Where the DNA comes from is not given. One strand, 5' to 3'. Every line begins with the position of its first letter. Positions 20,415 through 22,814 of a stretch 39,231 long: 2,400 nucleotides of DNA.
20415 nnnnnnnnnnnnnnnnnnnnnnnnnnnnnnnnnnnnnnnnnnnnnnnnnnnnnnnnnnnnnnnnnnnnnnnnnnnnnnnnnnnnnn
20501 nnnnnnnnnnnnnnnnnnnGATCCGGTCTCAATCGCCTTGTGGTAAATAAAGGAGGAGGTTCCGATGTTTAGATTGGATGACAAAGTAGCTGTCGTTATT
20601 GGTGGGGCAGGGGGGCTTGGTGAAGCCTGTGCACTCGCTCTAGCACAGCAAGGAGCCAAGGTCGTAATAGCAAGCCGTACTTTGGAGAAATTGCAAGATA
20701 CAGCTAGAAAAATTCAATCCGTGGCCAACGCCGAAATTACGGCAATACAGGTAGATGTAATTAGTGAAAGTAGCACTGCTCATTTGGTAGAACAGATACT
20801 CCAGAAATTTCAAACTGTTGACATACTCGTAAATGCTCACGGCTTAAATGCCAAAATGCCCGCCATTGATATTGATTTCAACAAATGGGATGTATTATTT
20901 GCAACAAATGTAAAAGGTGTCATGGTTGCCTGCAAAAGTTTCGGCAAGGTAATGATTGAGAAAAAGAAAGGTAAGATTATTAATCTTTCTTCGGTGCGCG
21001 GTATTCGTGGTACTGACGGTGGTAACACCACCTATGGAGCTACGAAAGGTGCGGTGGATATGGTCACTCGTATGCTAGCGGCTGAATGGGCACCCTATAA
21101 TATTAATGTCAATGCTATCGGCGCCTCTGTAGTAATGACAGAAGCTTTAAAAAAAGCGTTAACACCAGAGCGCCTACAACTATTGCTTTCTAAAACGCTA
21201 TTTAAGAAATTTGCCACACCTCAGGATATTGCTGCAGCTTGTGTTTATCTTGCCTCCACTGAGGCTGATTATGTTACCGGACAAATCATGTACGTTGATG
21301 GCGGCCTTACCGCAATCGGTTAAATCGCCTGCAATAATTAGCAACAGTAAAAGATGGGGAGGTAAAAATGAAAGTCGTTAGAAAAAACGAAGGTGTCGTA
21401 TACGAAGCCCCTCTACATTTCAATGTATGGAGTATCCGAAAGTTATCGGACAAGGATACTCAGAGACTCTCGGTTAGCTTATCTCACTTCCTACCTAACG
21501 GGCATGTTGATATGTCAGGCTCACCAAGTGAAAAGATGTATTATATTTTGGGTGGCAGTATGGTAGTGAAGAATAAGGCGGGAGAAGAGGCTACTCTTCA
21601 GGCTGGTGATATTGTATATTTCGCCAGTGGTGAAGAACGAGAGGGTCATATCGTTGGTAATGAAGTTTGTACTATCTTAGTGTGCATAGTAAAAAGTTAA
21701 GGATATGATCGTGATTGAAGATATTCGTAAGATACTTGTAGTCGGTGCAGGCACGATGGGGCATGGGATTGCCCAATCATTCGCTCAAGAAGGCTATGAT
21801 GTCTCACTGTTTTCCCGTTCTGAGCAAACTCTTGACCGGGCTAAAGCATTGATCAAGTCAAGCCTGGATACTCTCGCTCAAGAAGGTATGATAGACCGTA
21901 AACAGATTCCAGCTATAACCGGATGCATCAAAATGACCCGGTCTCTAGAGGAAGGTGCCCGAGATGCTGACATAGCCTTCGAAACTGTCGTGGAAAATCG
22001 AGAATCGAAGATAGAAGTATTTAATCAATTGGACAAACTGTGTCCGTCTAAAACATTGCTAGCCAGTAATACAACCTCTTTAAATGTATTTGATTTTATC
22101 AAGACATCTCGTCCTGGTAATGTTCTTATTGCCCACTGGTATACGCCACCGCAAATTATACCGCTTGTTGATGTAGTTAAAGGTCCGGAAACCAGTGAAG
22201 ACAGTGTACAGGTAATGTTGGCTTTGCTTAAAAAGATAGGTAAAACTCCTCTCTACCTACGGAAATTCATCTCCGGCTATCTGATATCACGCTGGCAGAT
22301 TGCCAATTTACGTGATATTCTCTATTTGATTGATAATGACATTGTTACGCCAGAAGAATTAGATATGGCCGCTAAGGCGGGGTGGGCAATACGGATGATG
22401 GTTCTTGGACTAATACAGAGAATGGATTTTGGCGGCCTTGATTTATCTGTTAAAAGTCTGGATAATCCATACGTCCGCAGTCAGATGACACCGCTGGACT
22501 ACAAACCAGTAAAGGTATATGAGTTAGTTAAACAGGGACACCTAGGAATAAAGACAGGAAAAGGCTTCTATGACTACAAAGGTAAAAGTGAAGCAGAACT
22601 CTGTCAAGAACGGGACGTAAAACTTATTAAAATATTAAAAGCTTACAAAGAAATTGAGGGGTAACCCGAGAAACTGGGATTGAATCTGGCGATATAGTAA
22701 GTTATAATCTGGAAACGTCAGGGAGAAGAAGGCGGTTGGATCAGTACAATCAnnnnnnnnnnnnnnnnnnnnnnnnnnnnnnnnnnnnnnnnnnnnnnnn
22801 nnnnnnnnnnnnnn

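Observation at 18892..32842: One ~14-kb operon fusing a complete phloroglucinol ring-cleavage module to two transhydroxylase-like molybdoenzymes and an ATP-yielding acyl-CoA synthetase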

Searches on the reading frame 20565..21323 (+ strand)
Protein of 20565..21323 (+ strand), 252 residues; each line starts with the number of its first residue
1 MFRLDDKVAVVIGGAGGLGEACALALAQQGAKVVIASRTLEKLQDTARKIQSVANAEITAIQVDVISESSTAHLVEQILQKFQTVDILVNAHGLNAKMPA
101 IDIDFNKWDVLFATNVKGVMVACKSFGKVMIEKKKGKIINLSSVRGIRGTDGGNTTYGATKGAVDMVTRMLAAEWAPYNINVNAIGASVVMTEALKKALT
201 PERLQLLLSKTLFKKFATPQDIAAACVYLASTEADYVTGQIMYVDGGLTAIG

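Call 3: search_protein_families(library=pfam, proteins=[window:20565-21323:+])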
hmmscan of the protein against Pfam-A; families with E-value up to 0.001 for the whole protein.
window:20565-21323:+ (252 aa): 10 families
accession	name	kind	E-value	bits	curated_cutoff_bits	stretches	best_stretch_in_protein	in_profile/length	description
PF13561.12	adh_short_C2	-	4.6e-58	197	27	1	15-249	3-236/236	Enoyl-(Acyl carrier protein) reductase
PF00106.31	adh_short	-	2.6e-48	164.5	26.6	1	7-198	1-190/195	short chain dehydrogenase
PF08659.16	KR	-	3.2e-15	56.9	22.6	1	10-171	4-163/180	KR domain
PF03435.24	Sacchrp_dh_NADP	-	1.5e-06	29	25.1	1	10-93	2-77/129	Saccharopine dehydrogenase NADP binding domain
PF07991.19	KARI_N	-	2.9e-06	27.4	20.6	1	6-131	4-125/165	Acetohydroxy acid isomeroreductase, NADPH-binding domain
PF01488.26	Shikimate_DH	-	5.9e-06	26.8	24.3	1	5-57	11-65/138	Shikimate / quinate 5-dehydrogenase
PF03807.23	F420_oxidored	-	7.3e-06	26.9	21.6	1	11-66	4-63/94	NADP oxidoreductase coenzyme F420-dependent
PF01370.27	Epimerase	-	0.00034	20.5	20.9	1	10-175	2-160/240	NAD dependent epimerase/dehydratase family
PF02558.23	ApbA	-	0.0006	19.9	22.2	0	10-84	1-66/150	Ketopantoate reductase PanE/ApbA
PF02737.24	3HCDH_N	-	0.00094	19.6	22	0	9-78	3-67/180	3-hydroxyacyl-CoA dehydrogenase, NAD binding domain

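Call 4: search_protein_families(library=ncbifam, proteins=[window:20565-21323:+])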
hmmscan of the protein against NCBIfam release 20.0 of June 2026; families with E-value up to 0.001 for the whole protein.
window:20565-21323:+ (252 aa): 248 families (the best 25 are shown)
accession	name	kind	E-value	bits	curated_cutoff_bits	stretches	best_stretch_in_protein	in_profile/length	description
NF005559.1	PRK07231.1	subfamily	3.4e-62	210.2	215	1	3-249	1-248/249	glucose 1-dehydrogenase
NF006070.0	PRK08213.1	subfamily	3.4e-58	197.2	279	1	1-251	7-259/259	gluconate 5-dehydrogenase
NF005309.0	PRK06841.1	subfamily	1.1e-57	195.5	286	1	2-249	11-253/255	GolD/DthD family dehydrogenase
NF004791.0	PRK06138.1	equivalog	2.8e-53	180.8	312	1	3-250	2-251/252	SDR family oxidoreductase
NF052558.1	MBtsdlDhBudC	equivalog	1.7e-51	175.2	270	1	5-250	2-243/250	meso-2,3-butanediol dehydrogenase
NF005873.0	PRK07814.1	equivalog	5.5e-51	173.5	346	1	1-250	5-253/263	SDR family oxidoreductase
NF004198.0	PRK05653.1-3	equivalog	1.2e-49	169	296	1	4-248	5-246/248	3-oxoacyl-ACP reductase FabG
TIGR01830.1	3oxo_ACP_reduc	equivalog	1.3e-49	169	297.75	1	9-248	1-238/239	3-oxoacyl-[acyl-carrier-protein] reductase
NF005853.0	PRK07774.1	equivalog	2.9e-49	167.7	303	1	2-248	2-246/250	SDR family oxidoreductase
NF004818.0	PRK06172.1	equivalog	2.8e-48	164.4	336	1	3-251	4-253/253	SDR family oxidoreductase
NF005488.0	PRK07097.1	equivalog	2.9e-48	164.3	369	1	1-250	5-259/266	gluconate 5-dehydrogenase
NF049979.1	AlphHSDSHdhA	equivalog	3e-48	164.5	350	1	4-248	1-246/258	7alpha-hydroxysteroid dehydrogenase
NF009466.0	PRK12826.1-2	subfamily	4.6e-48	163.8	222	1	6-249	3-245/248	3-oxoacyl-ACP reductase FabG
NF006693.0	PRK09242.1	equivalog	1e-47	162.5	328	1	1-251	5-256/258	SDR family oxidoreductase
NF005390.0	PRK06935.1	equivalog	1.8e-47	161.8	369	1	1-248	10-255/258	2-dehydro-3-deoxy-D-gluconate 5-dehydrogenase KduD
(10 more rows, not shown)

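Call 20: search_solved_structures(query=window:20565-21323:+, max_evalue=1e-30)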
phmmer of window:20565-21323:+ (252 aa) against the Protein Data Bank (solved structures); distinct sequences matched with E-value up to 1e-30: 44.
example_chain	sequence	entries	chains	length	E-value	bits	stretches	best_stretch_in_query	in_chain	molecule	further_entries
1vl8_A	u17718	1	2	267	4.4e-42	147.3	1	2-250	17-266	Gluconate 5-dehydrogenase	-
4ibo_A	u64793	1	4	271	1.5e-37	132.4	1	2-250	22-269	Gluconate dehydrogenase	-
6le3_E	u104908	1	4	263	1.8e-37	132.2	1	1-250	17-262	Gluconate 5-dehydrogenase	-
2wdz_A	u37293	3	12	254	2.7e-37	131.6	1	1-249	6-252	SHORT-CHAIN DEHYDROGENASE/REDUCTASE | GALACTITOL DEHYDROGENASE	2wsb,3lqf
9ng1_A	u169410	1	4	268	1.3e-36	129.4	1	4-248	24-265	2,3-dihydroxy-2,3-dihydro-p-cumate dehydrogenase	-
4nbu_A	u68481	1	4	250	1.6e-36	129.1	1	1-248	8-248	3-oxoacyl-(Acyl-carrier-protein) reductase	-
4npc_A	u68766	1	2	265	2.5e-36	128.5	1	2-250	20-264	Sorbitol dehydrogenase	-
4j2h_A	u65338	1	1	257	3.4e-36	128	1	2-250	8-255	Short chain alcohol dehydrogenase-related dehydrogenase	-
2hq1_A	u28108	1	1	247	5.2e-36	127.4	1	3-249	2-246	Glucose/ribitol dehydrogenase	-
4jro_A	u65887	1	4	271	1.1e-35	126.4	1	4-248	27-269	FabG protein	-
8wwf_A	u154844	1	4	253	1.1e-35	126.3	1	2-250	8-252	(R)-DHPS dehydrogenase HpsO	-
2uvd_A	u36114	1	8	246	1.4e-35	126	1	4-248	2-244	3-OXOACYL-(ACYL-CARRIER-PROTEIN) REDUCTASE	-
4z9y_A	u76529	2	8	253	1.4e-35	126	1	2-249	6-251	2-deoxy-D-gluconate 3-dehydrogenase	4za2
3aus_A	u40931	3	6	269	1.9e-35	125.6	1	4-250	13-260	Glucose 1-dehydrogenase 4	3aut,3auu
3ay6_A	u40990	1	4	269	1.9e-35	125.6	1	4-250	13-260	Glucose 1-dehydrogenase 4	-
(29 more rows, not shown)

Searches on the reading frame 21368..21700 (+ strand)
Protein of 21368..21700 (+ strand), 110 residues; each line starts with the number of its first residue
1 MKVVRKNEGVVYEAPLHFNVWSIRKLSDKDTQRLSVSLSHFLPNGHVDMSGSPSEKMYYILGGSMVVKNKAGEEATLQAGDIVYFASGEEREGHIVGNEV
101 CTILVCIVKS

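Call 3: search_protein_families(library=pfam, proteins=[window:21368-21700:+])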
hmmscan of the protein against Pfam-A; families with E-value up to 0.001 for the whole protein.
window:21368-21700:+ (110 aa): 2 families
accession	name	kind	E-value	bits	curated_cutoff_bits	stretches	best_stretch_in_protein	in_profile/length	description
PF07883.17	Cupin_2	-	1.6e-07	31.3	27.2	1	42-105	6-68/70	Cupin domain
PF05899.18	Cupin_3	-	3.7e-06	27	23.5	1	51-90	23-61/74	EutQ-like cupin domain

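Call 4: search_protein_families(library=ncbifam, proteins=[window:21368-21700:+])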
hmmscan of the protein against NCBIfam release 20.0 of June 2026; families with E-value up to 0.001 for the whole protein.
window:21368-21700:+ (110 aa): 2 families
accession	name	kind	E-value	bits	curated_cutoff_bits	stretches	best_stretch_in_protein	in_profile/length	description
NF050094.1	BetDgalsidMYCTU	equivalog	1.8e-13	50.7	175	1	1-108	1-109/113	beta-D-galactosidase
NF049940.1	MandnitrLy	equivalog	0.00044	20.1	140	1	20-90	21-91/130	(R)-mandelonitrile lyase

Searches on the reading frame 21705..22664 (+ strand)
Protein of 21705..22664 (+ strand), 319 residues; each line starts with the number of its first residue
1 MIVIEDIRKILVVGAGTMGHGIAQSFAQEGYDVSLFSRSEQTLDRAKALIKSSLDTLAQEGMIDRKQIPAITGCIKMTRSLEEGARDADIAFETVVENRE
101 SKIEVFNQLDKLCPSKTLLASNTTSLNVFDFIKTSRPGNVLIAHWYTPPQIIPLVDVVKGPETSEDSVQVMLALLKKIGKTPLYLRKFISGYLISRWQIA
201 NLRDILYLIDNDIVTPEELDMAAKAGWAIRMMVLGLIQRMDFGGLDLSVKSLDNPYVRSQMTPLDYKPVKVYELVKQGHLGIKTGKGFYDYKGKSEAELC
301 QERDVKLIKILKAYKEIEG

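Call 3: search_protein_families(library=pfam, proteins=[window:21705-22664:+])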
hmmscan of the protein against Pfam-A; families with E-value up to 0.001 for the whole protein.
window:21705-22664:+ (319 aa): 6 families
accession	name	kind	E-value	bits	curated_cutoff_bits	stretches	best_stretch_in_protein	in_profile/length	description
PF02737.24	3HCDH_N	-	2.1e-49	168.3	22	1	9-185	1-177/180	3-hydroxyacyl-CoA dehydrogenase, NAD binding domain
PF00725.27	3HCDH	-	2.2e-11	44.5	22.1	1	191-291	1-97/97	3-hydroxyacyl-CoA dehydrogenase, C-terminal domain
PF03446.21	NAD_binding_2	-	3.2e-06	27.7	21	1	9-116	1-87/161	NAD binding domain of 6-phosphogluconate dehydrogenase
PF03807.23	F420_oxidored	-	3.9e-05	24.6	21.6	1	9-65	1-59/94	NADP oxidoreductase coenzyme F420-dependent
PF01210.29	NAD_Gly3P_dh_N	-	0.00012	22.6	23.1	1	9-120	1-100/158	NAD-dependent glycerol-3-phosphate dehydrogenase N-terminus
PF00070.33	Pyr_redox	-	0.00054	20.9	22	0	9-44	1-36/82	Pyridine nucleotide-disulphide oxidoreductase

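Call 4: search_protein_families(library=ncbifam, proteins=[window:21705-22664:+])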
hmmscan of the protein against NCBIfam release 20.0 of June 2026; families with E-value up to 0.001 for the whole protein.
window:21705-22664:+ (319 aa): 36 families (the best 25 are shown)
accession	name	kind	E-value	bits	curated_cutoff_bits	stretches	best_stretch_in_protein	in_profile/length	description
NF042925.1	FHMPC_DH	equivalog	1.6e-52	178.7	500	1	9-312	2-301/304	5-formyl-3-hydroxy-2-methylpyridine 4-carboxylate 5-dehydrogenase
NF006125.0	PRK08269.1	equivalog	2.3e-52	178.1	427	1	6-315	4-320/334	3-hydroxybutyryl-CoA dehydrogenase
NF004474.0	PRK05808.1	subfamily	3.9e-50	170.7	408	1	6-292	2-283/283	3-hydroxybutyryl-CoA dehydrogenase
NF004783.0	PRK06129.1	equivalog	4e-49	167.7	347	1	8-241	3-237/315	3-hydroxyacyl-CoA dehydrogenase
NF006722.0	PRK09260.1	equivalog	1.2e-48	165.8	429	1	7-295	2-285/289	3-hydroxyacyl-CoA dehydrogenase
NF006124.0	PRK08268.1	subfamily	4e-48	164.6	508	1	5-300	5-296/507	3-hydroxyacyl-CoA dehydrogenase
NF006143.0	PRK08293.1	equivalog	2.4e-44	151.8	312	1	5-292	2-288/291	3-hydroxyacyl-CoA dehydrogenase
NF004699.0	PRK06035.1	equivalog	6.7e-42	143.6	500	1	5-293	1-292/294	3-hydroxyacyl-CoA dehydrogenase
NF005875.0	PRK07819.1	subfamily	4.6e-41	141.1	319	1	5-291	3-286/287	3-hydroxybutyryl-CoA dehydrogenase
TIGR02279.1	PaaC-3OHAcCoADH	equivalog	2.4e-40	138.8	669.4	1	7-303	5-297/503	3-hydroxyacyl-CoA dehydrogenase PaaH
NF005715.0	PRK07530.1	equivalog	1.5e-39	136.1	420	1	6-294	3-286/292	3-hydroxybutyryl-CoA dehydrogenase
NF008727.0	PRK11730.1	equivalog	8.9e-33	113.5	870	1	5-314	311-615/717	fatty acid oxidation complex subunit alpha FadB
NF005716.0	PRK07531.1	equivalog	2.2e-32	112.5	592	1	7-315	4-307/495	carnitine 3-dehydrogenase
NF008363.0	PRK11154.1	equivalog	2.8e-31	108.4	869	1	5-313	307-607/708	fatty acid oxidation complex subunit alpha FadJ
NF005471.0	PRK07066.1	equivalog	4.9e-28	98.1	414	1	1-248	1-245/321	L-carnitine dehydrogenase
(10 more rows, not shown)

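Call 29: search_solved_structures(query=window:21705-22664:+, max_evalue=1e-20, show_alignments=2)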
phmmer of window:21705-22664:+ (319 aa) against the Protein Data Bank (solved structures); distinct sequences matched with E-value up to 1e-20: 38.
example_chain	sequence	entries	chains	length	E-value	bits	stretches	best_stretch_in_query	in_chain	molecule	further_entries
6aa8_A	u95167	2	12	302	7.1e-42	146.9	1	7-292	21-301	3-hydroxybutyryl-CoA dehydrogenase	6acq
4kug_A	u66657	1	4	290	2.4e-41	145.1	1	8-293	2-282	3-hydroxybutyryl-CoA dehydrogenase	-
4kue_A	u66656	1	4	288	4.2e-41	144.3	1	8-292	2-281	3-hydroxybutyryl-CoA dehydrogenase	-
4kuh_A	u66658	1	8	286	5.9e-41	143.8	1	8-292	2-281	3-hydroxybutyryl-CoA dehydrogenase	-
4r1n_A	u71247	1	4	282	6.1e-41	143.8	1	8-292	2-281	3-hydroxybutyryl-CoA dehydrogenase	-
4om8_A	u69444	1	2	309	6.4e-38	133.9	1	7-312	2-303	5-formyl-3-hydroxy-2-methylpyridine 4-carboxylate 5-dehydrogenase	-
9fbd_A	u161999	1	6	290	2.2e-36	128.9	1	6-295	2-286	3-hydroxybutyryl-CoA dehydrogenase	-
6ium_B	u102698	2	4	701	4.8e-35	124.4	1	6-294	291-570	Enoyl-CoA hydratase/Delta(3)-cis-delta(2)-trans-enoyl-CoA isomerase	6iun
4pzc_A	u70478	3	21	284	4.5e-34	121.2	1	7-291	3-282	3-Hydroxyacyl-CoA dehydrogenase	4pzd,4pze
1f12_A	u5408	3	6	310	2.8e-33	118.6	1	7-292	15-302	L-3-HYDROXYACYL-COA DEHYDROGENASE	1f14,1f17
1m75_A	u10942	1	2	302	7.6e-33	117.2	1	7-292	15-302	3-HYDROXYACYL-COA DEHYDROGENASE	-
2hdh_A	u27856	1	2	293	1e-32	116.8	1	7-293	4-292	L-3-HYDROXYACYL COA DEHYDROGENASE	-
3hdh_A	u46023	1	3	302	1.1e-32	116.7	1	7-292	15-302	PROTEIN (L-3-HYDROXYACYL COA DEHYDROGENASE)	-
9jhe_A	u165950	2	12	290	1.7e-32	116.1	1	9-293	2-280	3-hydroxyacyl-CoA dehydrogenase, NAD binding domain protein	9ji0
3had_A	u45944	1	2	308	1.7e-32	116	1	7-293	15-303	PROTEIN (L-3-HYDROXYACYL COA DEHYDROGENASE)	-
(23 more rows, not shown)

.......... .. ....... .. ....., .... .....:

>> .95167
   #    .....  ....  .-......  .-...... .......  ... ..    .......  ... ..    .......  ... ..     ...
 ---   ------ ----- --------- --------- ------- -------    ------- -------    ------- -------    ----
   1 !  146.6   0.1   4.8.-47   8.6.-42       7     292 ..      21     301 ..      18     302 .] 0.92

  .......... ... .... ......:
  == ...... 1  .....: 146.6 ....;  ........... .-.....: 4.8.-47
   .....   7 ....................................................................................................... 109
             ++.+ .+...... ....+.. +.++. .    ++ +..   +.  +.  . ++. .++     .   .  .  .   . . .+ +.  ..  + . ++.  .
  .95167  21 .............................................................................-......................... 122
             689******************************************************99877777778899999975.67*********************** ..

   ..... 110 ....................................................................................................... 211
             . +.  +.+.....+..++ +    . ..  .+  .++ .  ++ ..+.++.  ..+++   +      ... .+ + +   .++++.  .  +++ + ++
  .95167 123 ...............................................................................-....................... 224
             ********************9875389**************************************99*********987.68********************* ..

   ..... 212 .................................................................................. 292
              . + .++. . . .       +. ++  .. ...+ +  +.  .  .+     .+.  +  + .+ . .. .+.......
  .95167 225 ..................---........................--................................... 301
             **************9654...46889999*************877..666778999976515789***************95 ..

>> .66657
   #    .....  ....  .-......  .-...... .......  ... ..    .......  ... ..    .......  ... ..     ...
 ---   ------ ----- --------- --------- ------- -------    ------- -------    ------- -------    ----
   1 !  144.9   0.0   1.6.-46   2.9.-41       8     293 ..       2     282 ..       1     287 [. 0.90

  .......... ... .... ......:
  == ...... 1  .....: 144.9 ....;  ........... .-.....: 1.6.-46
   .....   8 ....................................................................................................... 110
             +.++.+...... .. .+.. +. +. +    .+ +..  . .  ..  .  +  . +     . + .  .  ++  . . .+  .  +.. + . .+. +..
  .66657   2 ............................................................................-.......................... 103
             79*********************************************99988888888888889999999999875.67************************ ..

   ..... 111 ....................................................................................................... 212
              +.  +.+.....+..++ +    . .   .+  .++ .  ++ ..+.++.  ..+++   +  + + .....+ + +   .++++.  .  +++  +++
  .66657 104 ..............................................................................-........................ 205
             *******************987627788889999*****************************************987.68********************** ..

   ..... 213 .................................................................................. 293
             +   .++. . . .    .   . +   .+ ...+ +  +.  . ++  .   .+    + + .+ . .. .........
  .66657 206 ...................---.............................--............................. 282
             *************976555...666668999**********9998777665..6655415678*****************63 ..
